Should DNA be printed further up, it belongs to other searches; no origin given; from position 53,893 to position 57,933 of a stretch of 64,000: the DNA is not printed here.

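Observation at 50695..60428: Cys-bracketed dockerin-like C-terminal module shared by peptidases and adhesin-like proteins: a possible protease-displaying, cellulosome-style assembly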

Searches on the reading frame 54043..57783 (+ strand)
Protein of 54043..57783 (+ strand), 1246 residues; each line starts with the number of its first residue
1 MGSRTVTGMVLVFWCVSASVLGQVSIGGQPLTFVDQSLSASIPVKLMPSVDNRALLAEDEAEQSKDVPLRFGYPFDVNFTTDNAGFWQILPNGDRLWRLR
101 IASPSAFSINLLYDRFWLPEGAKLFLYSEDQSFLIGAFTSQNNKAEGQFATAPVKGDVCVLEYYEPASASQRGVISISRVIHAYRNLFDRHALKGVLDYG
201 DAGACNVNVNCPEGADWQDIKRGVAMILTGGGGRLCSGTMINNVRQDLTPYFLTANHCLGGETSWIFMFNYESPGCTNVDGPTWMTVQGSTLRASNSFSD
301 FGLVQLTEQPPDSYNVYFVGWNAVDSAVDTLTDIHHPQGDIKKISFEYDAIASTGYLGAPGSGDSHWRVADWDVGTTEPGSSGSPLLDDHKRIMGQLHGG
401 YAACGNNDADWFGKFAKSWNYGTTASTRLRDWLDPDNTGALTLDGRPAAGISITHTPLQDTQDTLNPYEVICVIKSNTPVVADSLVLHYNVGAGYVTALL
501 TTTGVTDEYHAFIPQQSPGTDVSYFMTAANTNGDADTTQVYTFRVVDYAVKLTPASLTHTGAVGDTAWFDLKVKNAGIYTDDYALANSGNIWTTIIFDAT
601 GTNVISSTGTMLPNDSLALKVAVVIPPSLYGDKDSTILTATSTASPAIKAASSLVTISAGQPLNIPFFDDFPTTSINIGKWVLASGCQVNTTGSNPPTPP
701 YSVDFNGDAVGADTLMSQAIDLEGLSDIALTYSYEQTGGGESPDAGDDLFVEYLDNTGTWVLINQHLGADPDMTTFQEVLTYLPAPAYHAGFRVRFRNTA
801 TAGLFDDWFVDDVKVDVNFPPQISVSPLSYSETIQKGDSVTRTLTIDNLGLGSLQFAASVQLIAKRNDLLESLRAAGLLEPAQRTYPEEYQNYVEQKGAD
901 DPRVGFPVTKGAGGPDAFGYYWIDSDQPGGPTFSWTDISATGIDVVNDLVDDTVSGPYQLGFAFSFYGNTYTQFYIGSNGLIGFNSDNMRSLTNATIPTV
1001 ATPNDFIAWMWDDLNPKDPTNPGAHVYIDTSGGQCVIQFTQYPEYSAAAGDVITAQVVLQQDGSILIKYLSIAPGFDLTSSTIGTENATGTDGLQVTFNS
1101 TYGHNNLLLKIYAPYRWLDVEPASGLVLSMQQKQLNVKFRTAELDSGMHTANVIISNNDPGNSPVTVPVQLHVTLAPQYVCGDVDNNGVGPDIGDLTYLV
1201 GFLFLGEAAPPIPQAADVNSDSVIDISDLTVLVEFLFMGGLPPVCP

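Call 3: search_protein_families(library=pfam, proteins=[window:54043-57783:+], max_evalue=0.01)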
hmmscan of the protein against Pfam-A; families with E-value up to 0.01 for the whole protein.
window:54043-57783:+ (1246 aa): 2 families
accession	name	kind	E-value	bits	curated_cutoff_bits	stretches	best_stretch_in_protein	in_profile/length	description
PF13365.12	Trypsin_2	-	3.3e-06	28.4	27.6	1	236-395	1-143/144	Trypsin-like peptidase domain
PF22544.2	HYDIN_VesB_CFA65-like_Ig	-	0.0014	19.3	25.5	0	1115-1170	46-98/100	HYDIN/CFA65/VesB-like, Ig-like domain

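Call 4: search_protein_families(library=ncbifam, proteins=[window:54043-57783:+], max_evalue=0.01)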
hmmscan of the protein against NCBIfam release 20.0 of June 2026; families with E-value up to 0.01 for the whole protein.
window:54043-57783:+ (1246 aa): 0 families

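Call 39: search_solved_structures(query=window:54043-57783:+, max_evalue=0.01, show_alignments=1)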
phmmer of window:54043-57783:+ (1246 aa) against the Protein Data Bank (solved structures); distinct sequences matched with E-value up to 0.01: 5.
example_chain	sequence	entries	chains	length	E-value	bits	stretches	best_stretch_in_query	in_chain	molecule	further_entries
4nsv_A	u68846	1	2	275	2e-46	161.2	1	201-454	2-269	Lysyl endopeptidase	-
4nsy_A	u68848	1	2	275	2e-46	161.2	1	201-454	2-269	Lysyl endopeptidase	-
1arb_A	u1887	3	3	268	3.9e-43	150.3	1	201-450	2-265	ACHROMOBACTER PROTEASE I | Protease 1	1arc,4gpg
9omd_A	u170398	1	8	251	7.3e-14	53.4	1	199-416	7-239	Lysyl endopeptidase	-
8ajy_B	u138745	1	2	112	0.0017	19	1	1163-1235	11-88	Dockerin from ScaH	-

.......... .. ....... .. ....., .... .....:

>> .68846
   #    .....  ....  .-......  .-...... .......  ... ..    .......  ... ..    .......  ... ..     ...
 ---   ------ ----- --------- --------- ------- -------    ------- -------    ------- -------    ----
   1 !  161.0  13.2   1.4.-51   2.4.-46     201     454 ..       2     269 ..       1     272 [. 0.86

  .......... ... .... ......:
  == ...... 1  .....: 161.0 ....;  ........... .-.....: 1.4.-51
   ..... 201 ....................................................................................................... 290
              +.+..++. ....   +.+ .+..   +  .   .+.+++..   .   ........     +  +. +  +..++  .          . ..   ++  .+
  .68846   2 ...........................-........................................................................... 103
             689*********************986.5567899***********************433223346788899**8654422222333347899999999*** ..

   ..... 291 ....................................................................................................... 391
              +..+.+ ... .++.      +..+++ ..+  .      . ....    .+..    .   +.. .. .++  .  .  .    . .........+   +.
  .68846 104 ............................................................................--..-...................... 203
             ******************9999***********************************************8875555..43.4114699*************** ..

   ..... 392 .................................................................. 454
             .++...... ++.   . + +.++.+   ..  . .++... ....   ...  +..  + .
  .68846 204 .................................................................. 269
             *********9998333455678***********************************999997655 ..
